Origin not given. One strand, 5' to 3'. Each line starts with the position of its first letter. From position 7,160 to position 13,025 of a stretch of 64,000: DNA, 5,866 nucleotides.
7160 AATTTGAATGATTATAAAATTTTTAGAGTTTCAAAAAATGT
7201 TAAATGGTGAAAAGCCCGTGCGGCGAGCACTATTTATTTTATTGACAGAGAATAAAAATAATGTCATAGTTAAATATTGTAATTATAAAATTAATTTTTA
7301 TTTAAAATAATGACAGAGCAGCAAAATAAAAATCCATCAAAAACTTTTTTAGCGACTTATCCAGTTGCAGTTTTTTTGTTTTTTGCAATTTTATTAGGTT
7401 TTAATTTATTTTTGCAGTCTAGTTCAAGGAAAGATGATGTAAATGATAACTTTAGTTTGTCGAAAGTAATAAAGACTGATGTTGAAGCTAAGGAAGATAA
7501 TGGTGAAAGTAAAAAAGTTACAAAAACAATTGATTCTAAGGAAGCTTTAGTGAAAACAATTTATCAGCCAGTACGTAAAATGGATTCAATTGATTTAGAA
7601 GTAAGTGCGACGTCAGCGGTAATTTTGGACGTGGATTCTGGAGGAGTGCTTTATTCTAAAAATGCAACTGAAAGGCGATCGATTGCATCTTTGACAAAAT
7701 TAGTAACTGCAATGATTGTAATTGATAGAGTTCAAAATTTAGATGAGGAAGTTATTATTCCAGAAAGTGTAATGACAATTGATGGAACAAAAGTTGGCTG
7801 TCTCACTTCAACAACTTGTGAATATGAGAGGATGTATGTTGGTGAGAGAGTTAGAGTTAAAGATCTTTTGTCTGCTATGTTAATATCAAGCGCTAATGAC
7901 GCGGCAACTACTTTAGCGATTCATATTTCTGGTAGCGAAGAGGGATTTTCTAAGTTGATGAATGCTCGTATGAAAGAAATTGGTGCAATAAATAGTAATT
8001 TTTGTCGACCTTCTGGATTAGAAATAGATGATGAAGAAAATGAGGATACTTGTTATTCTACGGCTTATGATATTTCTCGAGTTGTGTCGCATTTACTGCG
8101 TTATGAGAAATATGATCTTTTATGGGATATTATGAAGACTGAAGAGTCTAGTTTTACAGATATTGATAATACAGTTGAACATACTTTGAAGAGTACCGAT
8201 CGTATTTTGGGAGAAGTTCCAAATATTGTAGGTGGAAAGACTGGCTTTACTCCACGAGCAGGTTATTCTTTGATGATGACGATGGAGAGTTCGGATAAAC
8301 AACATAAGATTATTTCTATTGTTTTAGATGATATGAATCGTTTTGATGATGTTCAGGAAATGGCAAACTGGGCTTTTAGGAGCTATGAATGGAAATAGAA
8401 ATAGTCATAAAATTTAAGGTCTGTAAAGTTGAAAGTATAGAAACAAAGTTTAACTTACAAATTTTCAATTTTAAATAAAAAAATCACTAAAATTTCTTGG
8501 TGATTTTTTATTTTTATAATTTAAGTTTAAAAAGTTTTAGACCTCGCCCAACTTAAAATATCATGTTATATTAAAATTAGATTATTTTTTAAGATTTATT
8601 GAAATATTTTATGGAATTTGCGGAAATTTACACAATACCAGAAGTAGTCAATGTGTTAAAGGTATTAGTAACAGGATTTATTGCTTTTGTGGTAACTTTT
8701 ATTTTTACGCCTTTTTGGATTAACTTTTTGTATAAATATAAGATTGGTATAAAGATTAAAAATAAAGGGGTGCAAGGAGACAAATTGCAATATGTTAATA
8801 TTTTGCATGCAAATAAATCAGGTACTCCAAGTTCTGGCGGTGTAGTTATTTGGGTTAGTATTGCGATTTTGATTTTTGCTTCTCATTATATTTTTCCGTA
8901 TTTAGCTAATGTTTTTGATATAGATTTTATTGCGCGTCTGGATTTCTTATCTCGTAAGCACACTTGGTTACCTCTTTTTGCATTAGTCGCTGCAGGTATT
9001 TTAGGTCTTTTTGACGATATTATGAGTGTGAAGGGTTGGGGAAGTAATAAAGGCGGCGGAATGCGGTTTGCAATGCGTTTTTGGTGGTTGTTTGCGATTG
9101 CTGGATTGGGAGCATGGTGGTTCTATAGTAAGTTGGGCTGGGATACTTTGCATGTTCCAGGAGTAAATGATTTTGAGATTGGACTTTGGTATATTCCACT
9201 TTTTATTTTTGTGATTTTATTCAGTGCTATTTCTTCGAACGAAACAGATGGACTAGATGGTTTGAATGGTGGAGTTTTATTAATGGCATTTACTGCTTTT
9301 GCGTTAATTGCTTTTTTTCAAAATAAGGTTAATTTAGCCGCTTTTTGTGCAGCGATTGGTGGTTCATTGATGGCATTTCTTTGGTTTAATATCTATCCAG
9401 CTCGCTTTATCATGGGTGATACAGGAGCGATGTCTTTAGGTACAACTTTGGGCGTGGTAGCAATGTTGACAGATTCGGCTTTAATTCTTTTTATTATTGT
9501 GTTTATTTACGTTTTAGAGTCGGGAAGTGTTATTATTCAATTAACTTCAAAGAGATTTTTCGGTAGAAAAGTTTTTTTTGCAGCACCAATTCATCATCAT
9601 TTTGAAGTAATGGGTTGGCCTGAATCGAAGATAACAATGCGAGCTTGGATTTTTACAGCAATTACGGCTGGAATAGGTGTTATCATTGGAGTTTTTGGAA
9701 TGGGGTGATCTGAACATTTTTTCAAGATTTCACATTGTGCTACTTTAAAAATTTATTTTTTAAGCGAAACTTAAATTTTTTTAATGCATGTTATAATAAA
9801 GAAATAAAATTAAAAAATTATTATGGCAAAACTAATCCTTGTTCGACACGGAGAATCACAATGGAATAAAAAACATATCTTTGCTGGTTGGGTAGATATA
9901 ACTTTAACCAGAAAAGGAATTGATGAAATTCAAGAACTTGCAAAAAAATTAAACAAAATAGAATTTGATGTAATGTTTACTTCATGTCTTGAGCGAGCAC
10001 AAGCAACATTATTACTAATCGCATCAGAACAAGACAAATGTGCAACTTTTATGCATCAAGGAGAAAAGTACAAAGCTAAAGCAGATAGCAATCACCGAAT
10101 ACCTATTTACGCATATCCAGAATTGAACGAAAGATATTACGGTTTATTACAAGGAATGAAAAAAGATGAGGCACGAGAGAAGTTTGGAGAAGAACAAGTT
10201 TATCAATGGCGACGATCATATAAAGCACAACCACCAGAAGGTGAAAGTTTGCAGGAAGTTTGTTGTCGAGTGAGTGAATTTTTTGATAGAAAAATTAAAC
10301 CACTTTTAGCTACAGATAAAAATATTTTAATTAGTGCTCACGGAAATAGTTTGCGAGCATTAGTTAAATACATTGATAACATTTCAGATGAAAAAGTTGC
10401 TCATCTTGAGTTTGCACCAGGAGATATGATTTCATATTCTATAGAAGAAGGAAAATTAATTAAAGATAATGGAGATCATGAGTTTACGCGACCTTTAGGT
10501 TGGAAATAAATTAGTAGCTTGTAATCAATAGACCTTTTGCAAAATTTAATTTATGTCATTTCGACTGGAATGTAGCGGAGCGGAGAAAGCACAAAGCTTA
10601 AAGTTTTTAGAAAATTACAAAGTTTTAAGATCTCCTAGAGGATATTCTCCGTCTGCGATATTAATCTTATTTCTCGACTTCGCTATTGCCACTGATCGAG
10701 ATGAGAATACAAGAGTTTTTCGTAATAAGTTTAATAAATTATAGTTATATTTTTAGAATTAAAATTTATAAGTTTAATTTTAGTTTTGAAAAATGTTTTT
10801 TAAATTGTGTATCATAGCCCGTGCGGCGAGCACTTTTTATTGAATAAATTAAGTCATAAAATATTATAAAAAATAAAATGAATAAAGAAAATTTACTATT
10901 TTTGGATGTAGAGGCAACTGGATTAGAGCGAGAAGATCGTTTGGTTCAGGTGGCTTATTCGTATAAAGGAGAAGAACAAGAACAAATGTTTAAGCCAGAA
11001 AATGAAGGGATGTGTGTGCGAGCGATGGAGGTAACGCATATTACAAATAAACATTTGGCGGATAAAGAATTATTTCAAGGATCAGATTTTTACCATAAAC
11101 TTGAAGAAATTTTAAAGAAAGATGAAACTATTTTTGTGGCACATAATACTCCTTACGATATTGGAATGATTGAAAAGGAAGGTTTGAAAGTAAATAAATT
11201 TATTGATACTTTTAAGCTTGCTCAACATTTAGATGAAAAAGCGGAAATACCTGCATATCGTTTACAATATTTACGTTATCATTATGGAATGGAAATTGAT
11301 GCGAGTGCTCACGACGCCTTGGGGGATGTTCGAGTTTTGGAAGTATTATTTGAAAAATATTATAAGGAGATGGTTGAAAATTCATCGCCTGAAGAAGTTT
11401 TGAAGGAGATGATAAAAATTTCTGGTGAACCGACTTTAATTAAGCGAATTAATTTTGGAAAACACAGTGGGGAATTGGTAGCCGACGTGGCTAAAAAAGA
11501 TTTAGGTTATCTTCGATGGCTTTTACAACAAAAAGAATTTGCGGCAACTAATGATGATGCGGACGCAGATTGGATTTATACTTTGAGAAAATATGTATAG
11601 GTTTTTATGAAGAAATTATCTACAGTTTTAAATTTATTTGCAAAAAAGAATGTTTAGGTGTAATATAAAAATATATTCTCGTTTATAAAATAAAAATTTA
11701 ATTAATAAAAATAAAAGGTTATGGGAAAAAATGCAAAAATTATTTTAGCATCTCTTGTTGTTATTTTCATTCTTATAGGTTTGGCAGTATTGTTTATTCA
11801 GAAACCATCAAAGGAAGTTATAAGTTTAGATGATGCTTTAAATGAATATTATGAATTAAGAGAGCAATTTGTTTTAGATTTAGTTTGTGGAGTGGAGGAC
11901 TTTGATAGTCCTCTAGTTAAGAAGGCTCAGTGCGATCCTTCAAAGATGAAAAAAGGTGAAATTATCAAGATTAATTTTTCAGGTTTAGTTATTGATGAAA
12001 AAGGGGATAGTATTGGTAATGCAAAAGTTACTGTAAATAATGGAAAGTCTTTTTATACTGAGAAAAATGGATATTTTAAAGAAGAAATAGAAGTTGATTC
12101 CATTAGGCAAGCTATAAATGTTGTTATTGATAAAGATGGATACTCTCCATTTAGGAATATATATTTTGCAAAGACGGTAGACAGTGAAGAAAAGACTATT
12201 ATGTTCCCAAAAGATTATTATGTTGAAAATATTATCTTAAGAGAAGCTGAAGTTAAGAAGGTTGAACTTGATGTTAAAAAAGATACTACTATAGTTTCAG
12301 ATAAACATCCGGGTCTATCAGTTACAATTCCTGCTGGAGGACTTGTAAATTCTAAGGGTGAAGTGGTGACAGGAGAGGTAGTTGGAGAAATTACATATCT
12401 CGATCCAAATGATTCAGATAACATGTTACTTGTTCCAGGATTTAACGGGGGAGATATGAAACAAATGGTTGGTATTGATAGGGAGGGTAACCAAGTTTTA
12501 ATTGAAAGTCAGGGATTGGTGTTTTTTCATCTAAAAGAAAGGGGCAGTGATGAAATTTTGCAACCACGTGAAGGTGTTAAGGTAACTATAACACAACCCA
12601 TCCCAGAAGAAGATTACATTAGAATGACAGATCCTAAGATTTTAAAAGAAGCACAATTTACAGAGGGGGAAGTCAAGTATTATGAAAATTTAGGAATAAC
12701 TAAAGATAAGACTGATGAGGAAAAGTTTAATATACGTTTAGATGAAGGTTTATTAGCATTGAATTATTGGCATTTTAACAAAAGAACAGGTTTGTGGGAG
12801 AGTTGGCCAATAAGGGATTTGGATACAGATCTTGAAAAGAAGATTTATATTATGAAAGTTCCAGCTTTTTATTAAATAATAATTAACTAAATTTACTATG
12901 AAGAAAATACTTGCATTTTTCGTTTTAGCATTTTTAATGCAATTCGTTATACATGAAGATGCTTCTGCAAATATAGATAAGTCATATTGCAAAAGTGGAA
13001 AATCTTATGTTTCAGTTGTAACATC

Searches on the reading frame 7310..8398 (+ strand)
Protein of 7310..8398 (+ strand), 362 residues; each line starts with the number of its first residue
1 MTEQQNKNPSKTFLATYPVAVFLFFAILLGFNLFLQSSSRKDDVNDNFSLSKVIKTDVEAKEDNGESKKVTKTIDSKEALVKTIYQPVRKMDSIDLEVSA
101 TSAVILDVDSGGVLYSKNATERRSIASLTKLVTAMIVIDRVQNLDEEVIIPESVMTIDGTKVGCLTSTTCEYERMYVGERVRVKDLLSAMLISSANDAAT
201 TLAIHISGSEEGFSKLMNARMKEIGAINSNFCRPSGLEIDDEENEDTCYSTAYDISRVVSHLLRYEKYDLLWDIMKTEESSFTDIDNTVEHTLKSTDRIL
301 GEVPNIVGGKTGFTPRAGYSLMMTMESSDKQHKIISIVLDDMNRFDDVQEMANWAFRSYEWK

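Call 67: search_protein_families(library=pfam, proteins=[window:7310-8398:+], max_evalue=0.001)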
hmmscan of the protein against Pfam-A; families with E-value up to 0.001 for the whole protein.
window:7310-8398:+ (362 aa): 2 families
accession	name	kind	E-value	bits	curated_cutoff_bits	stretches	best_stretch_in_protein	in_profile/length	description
PF00768.25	Peptidase_S11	-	2.2e-50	171.8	27.6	1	96-341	8-237/239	D-alanyl-D-alanine carboxypeptidase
PF13354.11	Beta-lactamase2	-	7.1e-08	32.5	22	1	104-280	3-169/214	Beta-lactamase enzyme family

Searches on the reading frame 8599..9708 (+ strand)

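Call 67: search_protein_families(library=pfam, proteins=[window:8599-9708:+], max_evalue=0.001)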
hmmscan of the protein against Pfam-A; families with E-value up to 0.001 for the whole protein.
window:8599-9708:+ (369 aa): 1 family
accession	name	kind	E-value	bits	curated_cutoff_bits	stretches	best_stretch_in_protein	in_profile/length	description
PF00953.26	Glycos_transf_4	-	4.6e-26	92.1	27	1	125-290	4-158/160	Glycosyl transferase family 4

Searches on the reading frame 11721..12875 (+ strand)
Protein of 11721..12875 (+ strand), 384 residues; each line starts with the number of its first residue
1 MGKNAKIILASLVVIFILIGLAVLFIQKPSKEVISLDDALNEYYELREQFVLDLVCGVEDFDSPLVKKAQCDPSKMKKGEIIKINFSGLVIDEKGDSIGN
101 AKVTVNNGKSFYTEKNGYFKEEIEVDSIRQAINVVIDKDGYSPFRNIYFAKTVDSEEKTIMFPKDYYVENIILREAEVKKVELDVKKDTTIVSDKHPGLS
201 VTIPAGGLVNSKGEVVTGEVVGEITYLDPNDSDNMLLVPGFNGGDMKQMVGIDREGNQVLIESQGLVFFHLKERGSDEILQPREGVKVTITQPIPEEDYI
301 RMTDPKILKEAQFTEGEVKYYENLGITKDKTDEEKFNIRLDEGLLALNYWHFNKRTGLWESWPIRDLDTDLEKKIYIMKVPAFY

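Call 67: search_protein_families(library=pfam, proteins=[window:11721-12875:+], max_evalue=0.001)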
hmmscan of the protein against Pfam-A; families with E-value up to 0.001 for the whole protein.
window:11721-12875:+ (384 aa): 1 family
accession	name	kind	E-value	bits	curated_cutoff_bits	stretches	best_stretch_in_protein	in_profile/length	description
PF13620.12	CarboxypepD_reg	-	0.00024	21.8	32.3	1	87-145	3-63/82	Carboxypeptidase regulatory-like domain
